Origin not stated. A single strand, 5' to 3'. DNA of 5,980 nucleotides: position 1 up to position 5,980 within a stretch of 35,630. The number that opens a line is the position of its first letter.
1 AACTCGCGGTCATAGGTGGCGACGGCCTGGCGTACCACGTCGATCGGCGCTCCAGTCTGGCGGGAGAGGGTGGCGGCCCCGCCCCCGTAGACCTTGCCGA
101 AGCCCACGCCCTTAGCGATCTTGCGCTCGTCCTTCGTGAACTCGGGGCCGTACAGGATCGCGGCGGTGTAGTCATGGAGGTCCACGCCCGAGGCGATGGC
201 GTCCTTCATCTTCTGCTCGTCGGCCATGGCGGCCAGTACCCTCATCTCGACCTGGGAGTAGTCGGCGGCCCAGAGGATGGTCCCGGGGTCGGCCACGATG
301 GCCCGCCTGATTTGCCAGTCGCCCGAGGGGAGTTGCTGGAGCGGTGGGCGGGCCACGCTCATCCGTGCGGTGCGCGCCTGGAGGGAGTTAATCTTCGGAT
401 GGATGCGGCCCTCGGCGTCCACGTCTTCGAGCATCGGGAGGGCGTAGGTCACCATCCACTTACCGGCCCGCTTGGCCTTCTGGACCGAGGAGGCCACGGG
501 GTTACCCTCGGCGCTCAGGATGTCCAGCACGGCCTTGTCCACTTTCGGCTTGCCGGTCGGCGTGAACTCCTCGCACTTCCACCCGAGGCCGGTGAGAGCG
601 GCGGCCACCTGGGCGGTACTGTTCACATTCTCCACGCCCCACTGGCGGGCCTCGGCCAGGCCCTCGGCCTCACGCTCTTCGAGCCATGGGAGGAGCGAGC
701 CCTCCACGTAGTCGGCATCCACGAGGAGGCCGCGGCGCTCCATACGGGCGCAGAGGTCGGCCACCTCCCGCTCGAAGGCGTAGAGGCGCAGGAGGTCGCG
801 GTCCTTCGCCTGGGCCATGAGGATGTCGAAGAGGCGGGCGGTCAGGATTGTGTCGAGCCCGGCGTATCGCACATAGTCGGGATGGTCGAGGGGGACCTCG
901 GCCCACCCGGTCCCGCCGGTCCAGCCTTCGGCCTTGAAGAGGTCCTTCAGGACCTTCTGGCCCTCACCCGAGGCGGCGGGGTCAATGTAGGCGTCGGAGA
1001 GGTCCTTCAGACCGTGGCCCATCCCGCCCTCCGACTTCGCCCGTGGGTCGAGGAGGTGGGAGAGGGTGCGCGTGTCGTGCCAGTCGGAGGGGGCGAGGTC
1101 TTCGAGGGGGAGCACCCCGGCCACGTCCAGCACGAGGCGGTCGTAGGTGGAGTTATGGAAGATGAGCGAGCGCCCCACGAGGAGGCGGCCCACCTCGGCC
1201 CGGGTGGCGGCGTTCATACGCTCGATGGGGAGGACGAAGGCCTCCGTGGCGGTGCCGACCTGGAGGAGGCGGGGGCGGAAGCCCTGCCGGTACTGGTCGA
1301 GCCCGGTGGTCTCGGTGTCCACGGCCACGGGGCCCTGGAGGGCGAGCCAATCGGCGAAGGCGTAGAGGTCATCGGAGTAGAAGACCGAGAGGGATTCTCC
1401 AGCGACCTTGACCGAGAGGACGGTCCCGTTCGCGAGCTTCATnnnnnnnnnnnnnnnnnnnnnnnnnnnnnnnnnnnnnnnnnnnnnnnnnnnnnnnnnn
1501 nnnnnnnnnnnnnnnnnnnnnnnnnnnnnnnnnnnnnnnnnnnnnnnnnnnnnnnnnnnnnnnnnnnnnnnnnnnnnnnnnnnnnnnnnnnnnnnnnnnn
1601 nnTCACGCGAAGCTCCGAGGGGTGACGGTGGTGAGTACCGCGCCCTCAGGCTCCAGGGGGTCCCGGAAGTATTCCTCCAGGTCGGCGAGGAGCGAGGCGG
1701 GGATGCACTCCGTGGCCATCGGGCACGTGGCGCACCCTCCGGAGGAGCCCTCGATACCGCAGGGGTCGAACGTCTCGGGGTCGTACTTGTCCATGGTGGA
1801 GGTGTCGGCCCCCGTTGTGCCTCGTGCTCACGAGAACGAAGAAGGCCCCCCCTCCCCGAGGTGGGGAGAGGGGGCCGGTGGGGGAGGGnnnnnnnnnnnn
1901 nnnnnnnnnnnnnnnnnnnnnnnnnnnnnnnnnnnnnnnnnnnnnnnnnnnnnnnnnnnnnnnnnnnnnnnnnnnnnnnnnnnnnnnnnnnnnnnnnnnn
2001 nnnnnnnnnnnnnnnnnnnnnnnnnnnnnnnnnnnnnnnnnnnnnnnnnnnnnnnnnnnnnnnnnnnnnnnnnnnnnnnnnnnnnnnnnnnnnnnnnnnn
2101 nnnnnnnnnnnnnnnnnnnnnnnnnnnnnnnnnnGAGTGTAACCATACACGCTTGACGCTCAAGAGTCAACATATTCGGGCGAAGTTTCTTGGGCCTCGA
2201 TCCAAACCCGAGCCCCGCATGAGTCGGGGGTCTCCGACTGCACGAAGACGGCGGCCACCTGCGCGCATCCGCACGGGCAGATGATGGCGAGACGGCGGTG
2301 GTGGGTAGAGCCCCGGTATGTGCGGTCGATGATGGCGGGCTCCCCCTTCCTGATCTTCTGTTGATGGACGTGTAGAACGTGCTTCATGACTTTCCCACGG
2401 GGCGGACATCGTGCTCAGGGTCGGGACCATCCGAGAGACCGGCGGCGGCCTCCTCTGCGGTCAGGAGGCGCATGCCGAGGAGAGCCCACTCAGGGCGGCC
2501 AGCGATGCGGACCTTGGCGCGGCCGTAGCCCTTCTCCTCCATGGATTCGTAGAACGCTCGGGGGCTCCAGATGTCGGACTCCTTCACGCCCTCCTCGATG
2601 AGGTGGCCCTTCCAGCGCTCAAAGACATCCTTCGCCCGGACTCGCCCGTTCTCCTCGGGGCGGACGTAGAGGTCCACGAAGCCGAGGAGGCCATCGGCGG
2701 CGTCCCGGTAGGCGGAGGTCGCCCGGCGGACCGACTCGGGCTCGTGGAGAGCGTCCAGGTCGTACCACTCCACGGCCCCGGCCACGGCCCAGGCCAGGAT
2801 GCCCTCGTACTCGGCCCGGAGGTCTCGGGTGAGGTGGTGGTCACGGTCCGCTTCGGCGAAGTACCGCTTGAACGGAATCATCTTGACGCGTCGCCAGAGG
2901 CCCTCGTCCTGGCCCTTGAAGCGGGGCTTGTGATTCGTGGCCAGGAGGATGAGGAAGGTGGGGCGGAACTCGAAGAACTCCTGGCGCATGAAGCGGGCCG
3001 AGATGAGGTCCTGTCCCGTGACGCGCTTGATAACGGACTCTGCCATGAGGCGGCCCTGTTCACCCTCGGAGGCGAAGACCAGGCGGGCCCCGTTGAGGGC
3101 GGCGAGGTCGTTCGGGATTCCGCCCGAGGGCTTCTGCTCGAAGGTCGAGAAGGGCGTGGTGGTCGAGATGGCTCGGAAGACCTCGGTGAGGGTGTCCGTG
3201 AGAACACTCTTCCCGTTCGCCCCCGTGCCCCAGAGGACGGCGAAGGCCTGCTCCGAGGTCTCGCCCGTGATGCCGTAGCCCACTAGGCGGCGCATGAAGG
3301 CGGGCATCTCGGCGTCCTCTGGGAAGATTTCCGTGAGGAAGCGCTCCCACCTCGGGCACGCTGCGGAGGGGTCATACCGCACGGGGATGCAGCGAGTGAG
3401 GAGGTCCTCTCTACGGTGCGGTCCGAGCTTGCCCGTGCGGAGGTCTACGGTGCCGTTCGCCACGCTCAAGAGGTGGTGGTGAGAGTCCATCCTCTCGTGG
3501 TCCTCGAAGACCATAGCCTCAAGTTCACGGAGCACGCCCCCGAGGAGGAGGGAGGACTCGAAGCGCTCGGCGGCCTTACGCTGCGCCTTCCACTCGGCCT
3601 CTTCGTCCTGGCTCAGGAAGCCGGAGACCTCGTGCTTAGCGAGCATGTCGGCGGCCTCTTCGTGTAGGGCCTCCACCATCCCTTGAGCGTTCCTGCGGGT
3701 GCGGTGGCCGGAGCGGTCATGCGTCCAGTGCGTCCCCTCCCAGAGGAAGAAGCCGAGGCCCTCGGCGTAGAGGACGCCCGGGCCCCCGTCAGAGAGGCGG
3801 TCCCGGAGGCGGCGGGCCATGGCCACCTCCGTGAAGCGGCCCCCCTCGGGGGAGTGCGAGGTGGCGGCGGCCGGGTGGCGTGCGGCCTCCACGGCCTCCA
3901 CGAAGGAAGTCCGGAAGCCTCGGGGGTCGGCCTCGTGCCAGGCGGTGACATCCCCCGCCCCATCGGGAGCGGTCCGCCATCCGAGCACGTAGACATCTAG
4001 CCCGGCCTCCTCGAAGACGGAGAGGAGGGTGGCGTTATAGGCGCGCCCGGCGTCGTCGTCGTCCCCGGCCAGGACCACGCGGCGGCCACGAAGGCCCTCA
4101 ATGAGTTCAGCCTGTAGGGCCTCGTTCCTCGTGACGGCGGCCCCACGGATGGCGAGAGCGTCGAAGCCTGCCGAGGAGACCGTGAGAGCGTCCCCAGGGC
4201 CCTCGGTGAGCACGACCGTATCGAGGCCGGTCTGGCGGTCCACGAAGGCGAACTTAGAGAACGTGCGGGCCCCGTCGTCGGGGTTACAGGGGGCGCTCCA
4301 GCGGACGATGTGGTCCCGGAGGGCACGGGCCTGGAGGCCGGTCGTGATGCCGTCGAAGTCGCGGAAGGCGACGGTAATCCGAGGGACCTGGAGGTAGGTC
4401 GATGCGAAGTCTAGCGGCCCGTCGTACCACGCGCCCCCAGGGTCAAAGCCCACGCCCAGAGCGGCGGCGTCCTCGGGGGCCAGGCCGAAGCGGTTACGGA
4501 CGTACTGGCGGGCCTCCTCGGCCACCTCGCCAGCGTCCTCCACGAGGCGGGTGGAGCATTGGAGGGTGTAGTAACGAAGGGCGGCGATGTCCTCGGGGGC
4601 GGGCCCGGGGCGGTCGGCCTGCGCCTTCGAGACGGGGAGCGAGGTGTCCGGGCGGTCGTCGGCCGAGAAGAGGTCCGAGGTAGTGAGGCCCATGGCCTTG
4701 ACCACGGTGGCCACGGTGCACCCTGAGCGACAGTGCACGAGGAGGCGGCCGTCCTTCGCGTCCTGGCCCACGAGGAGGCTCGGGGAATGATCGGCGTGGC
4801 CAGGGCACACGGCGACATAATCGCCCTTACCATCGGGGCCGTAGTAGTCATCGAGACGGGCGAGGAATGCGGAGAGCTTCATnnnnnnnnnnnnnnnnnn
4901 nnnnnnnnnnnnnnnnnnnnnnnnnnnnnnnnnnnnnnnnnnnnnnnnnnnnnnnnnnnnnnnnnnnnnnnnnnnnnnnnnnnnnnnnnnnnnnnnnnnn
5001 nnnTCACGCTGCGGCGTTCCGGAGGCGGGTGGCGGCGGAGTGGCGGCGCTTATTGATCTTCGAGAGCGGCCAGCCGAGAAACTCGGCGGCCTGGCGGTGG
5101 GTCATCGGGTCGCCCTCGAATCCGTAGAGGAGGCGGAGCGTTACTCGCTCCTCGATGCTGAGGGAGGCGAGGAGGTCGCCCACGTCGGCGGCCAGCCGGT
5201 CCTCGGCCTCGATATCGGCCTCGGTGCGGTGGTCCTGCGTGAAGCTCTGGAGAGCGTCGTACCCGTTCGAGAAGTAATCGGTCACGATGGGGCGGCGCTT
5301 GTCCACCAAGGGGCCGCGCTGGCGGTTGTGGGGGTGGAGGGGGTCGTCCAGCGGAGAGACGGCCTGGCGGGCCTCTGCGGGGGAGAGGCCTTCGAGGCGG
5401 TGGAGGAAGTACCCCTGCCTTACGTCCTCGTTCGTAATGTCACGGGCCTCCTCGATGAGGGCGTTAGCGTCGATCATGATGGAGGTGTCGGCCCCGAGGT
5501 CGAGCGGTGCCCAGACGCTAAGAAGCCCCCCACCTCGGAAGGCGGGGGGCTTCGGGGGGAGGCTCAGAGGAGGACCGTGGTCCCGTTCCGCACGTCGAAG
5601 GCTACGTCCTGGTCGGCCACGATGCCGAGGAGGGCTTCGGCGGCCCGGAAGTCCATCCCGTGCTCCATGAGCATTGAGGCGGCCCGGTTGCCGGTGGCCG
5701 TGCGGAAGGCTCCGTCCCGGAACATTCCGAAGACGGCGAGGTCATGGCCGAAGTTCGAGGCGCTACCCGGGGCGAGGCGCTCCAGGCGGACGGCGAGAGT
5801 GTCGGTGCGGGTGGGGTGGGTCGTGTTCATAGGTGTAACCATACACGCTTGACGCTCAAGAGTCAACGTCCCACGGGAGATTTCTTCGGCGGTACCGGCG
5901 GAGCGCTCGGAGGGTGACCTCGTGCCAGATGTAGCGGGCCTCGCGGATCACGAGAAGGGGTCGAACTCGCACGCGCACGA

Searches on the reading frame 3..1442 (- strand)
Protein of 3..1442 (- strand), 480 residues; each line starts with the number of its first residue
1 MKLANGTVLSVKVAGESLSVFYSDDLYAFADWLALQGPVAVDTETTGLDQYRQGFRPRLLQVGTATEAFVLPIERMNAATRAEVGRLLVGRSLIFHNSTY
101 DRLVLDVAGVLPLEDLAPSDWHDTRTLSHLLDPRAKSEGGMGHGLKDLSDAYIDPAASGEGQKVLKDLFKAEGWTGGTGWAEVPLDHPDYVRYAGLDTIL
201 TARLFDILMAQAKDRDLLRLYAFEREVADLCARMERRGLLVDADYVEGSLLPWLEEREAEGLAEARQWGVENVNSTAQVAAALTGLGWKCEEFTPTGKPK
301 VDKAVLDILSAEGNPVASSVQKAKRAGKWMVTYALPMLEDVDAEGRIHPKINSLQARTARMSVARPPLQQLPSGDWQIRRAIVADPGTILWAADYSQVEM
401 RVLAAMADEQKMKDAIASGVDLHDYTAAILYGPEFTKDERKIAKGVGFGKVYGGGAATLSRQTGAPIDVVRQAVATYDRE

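Call 38: search_protein_families(library=pfam, proteins=[window:3-1442:-], max_evalue=0.01)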
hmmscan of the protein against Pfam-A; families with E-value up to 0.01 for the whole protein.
window:3-1442:- (480 aa): 2 families
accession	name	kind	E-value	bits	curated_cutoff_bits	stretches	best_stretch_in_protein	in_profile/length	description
PF00476.26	DNA_pol_A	-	9.9e-42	143.7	34.3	1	271-477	30-244/381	DNA polymerase family A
PF01612.26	DNA_pol_A_exo1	-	5.8e-13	49.5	23.6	1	27-211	11-171/173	3'-5' exonuclease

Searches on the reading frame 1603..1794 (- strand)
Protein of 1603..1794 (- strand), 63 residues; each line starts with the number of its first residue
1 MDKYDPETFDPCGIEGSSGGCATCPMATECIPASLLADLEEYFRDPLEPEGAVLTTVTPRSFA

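Call 36: search_protein_families(library=phrogs, proteins=[window:1603-1794:-], max_evalue=0.01)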
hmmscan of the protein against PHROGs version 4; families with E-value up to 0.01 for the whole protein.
window:1603-1794:- (63 aa): 0 families

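Call 38: search_protein_families(library=pfam, proteins=[window:1603-1794:-], max_evalue=0.01)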
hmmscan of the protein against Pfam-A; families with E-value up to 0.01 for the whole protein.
window:1603-1794:- (63 aa): 0 families

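Call 82: search_protein_families(library=pfam, proteins=[window:1603-1794:-], max_evalue=1)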
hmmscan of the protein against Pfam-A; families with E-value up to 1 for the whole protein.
window:1603-1794:- (63 aa): 1 family
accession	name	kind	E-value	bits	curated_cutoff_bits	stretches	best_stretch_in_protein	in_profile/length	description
PF01106.22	NifU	-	0.25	12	27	1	18-43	35-60/67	NifU-like domain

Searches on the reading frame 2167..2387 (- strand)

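Call 82: search_protein_families(library=pfam, proteins=[window:2167-2387:-], max_evalue=1)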
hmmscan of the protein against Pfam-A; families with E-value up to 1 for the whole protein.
window:2167-2387:- (73 aa): 3 families
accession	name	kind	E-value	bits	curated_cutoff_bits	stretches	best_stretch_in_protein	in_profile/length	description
PF03215.21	Rad17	-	0.18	12.1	23.8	1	3-51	19-66/186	Rad17 P-loop domain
PF20137.4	DUF6527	-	0.18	12.1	23.6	1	34-52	4-22/63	Family of unknown function (DUF6527)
PF02538.19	Hydantoinase_B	-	0.2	10.5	26.8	1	2-51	68-118/519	Hydantoinase B/oxoprolinase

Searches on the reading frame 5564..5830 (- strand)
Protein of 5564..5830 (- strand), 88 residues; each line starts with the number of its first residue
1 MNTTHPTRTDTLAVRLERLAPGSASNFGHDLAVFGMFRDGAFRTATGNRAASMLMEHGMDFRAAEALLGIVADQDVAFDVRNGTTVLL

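Call 13: search_protein_families(library=pfam, proteins=[window:5564-5830:-], max_evalue=0.01)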
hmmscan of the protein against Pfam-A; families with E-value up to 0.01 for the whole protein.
window:5564-5830:- (88 aa): 0 families

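Call 36: search_protein_families(library=phrogs, proteins=[window:5564-5830:-], max_evalue=0.01)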
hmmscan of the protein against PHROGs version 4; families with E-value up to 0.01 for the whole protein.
window:5564-5830:- (88 aa): 0 families

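Call 70: search_protein_families(library=pfam, proteins=[window:5564-5830:-], max_evalue=5)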
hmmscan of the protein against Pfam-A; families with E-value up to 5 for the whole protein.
window:5564-5830:- (88 aa): 0 families

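Call 95: search_protein_families(library=ncbifam, proteins=[window:5564-5830:-], max_evalue=0.1)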
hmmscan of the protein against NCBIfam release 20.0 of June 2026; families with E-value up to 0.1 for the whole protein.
window:5564-5830:- (88 aa): 0 families

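Call 96: predict_structure(protein=window:5564-5830:-)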
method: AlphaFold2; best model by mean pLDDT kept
length: 88 residues; sequences in the alignment: 1
mean_pLDDT: 52.7   pTM: 0.33
mean pLDDT of the five models: 52.7, 49.1, 46.8, 45.8, 43.9
residues with pLDDT >= 90: 0; 70-90: 0; 50-70: 61; < 50: 27
segments of 3 or more residues with pLDDT < 50: 1-9, 23-29, 80-83, 85-88
pLDDT, mean of each block of 10 residues (from residue 1): 37 54 48 56 57 62 58 53 48
secondary structure, 60 per line:
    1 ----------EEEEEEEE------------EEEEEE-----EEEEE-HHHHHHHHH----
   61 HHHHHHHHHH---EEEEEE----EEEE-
elements in order: E11-18 E31-36 E42-46 H48-56 H61-70 E74-79 E84-87
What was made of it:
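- Tried and rejected: The 88-aa protein behind P(5848) modelled poorly from the single sequence (pLDDT 52.7, call 96).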

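Call 97: search_protein_representatives(protein=window:5564-5830:-)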
Query: 88 residues. Proteins with E-value up to 0.001 (for the whole library): 11; up to 1e-10: 3; up to 1e-30: 1. The best 11 are listed.
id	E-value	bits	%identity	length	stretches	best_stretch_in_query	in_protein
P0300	1.6e-50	184.2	100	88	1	1-88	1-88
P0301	1.6e-14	69.8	52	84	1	1-84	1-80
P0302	1.8e-13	66.4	49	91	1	8-84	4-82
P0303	1.0e-09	54.5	49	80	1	5-88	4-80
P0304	4.8e-09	52.3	49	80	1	11-86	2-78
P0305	9.8e-09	51.3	35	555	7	12-45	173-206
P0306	2.1e-08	50.3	38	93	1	5-85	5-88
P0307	8.7e-06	42.0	46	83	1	11-84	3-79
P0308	5.9e-05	39.3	32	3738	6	33-84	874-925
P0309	9.2e-05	38.7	43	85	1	10-81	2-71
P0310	9.6e-05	38.6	37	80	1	8-84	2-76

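Call 104: predict_structure(alignment_id=A4)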
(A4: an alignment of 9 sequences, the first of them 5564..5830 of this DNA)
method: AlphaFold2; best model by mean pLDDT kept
length: 88 residues; sequences in the alignment: 9
mean_pLDDT: 88.5   pTM: 0.76
mean pLDDT of the five models: 88.5, 87.5, 86.8, 86.8, 86.1
residues with pLDDT >= 90: 64; 70-90: 15; 50-70: 4; < 50: 5
segments of 3 or more residues with pLDDT < 50: 1-4
pLDDT, mean of each block of 10 residues (from residue 1): 52 95 79 93 94 96 97 97 94
secondary structure, 60 per line:
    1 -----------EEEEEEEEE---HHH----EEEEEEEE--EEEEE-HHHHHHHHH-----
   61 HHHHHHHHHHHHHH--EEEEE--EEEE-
elements in order: E12-20 E31-38 E41-45 H47-55 H61-74 E77-81 E84-87

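Call 107: fold_search(model_id=the predicted structure, library=pdb)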
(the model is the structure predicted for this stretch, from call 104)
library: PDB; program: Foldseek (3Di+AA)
matches with E <= 10: 489; with E <= 0.001: 0
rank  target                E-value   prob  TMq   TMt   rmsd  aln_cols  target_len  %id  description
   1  8guo_A                1.5e-01  0.38  0.34  0.22   8.4        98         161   12  Crystal structure of the nuclease domain of EsaD in complex with EsaG from Staphylococcus aureus (released 2022-11-09)
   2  7zi4_C                3.2e-01  0.25  0.33  0.10   6.9        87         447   10  Cryo-EM structure of the human INO80 complex bound to a WT nucleosome (released 2023-04-19)
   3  7zi4_D                4.5e-01  0.35  0.36  0.11   5.8        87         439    7  Cryo-EM structure of the human INO80 complex bound to a WT nucleosome (released 2023-04-19)
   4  9ba3_F                5.1e-01  0.28  0.23  0.14   4.4        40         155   15  High-resolution crystal structure of the ligand binding domain of the Halomonas titanicae chemoreceptor Htc10 in compl (released 2024-11-20)
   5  9c57_F                5.8e-01  0.28  0.34  0.10   5.9        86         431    8  Reconstituted P400 Subcomplex of the human TIP60 complex (released 2024-08-21)
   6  9ca7_F                5.8e-01  0.15  0.30  0.09   6.9        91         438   11  Cryo-EM structure of human SRCAP-nucleosome complex in the fully-engaged state (composite structure) (released 2025-06-18)
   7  9cat_V                6.1e-01  0.16  0.32  0.10   6.1        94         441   11  DeltaArp8 INO80 bound to S.c 0/40 nucleosome, INO80 Core Module (released 2025-07-16)
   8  8x15_P                6.5e-01  0.28  0.35  0.11   5.7        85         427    6  Structure of nucleosome-bound SRCAP-C in the apo state (released 2024-03-06)
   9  9b1d_F                6.5e-01  0.16  0.31  0.10   6.8        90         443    9  Cryo-EM structure of native SWR1 bound to DNA (composite structure) (released 2024-10-09)
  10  8eu9_T                6.5e-01  0.14  0.28  0.09   8.5        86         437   10  Class1 of the INO80-Nucleosome complex (released 2023-07-12)
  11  9b1d_J                6.9e-01  0.15  0.32  0.10   6.6        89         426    7  Cryo-EM structure of native SWR1 bound to DNA (composite structure) (released 2024-10-09)
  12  1vjl_B                6.9e-01  0.08  0.24  0.17  12.8       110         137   14  Crystal structure of a duf151 family protein (tm0160) from thermotoga maritima at 1.90 A resolution (released 2004-03-16)
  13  4j51_A                7.3e-01  0.41  0.30  0.10   8.9        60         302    8  Cyrstal structure of protein tyrosine phosphatase Lyp catalytic domain complex with small molecular inhibitor L75N04 (released 2013-07-24)
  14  2b7v_MODEL_1_A        7.3e-01  0.16  0.26  0.30   9.7        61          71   21  Structure of ADAR2 dsRBM2 (released 2006-03-14)
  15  8qqs_D                7.8e-01  0.15  0.31  0.05  11.2        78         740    9  E. coli DNA gyrase bound to a linear part of a DNA minicircle (released 2024-04-10)
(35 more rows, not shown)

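Call 108: fold_search(model_id=the predicted structure, library=viral)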
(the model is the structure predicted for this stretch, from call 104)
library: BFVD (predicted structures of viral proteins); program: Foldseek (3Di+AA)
matches with E <= 10: 952; with E <= 0.001: 0
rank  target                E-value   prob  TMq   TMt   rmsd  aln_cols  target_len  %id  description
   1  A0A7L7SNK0            2.6e-02  0.80  0.31  0.25   8.6        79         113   16  (no name in the UniProt tables at hand)
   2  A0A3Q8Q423            6.3e-02  0.75  0.34  0.29   6.8        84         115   13  (no name in the UniProt tables at hand)
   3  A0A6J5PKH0            1.0e-01  0.63  0.38  0.22  11.5       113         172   13  Uncharacterized protein [uncultured Caudovirales phage]
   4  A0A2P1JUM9            1.2e-01  0.41  0.28  0.27   9.9        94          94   10  Lipoprotein [Bacillus phage Anath]
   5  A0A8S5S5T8            2.3e-01  0.25  0.33  0.23  18.8       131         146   10  Uncharacterized protein [Podoviridae sp. ctsUe5]
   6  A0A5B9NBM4            2.5e-01  0.44  0.34  0.12   7.3        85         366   13  Uncharacterized protein [Chinook aquareovirus]
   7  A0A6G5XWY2            2.5e-01  0.30  0.32  0.16   6.8        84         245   15  (no name in the UniProt tables at hand)
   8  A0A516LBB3            2.5e-01  0.25  0.31  0.23  10.9       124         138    6  (no name in the UniProt tables at hand)
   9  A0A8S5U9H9            2.6e-01  0.21  0.29  0.23  10.8       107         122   14  Uncharacterized protein [Myoviridae sp. ct9Uc11]
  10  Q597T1                2.8e-01  0.28  0.34  0.22  10.9       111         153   11  Uncharacterized protein [Lactobacillus phage phiJL-1]
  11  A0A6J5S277            2.8e-01  0.20  0.29  0.21  13.8       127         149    9  Uncharacterized protein [uncultured Caudovirales phage]
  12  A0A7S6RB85            3.0e-01  0.23  0.29  0.24   9.0        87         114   14  Signal peptide-containing lipoprotein [Bacillus phage Kirov]
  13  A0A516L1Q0            3.1e-01  0.30  0.32  0.20   9.8        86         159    9  (no name in the UniProt tables at hand)
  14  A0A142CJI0            3.1e-01  0.30  0.33  0.10  10.6        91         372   10  (no name in the UniProt tables at hand)
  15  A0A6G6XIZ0            3.1e-01  0.28  0.30  0.32   6.9        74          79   14  (no name in the UniProt tables at hand)
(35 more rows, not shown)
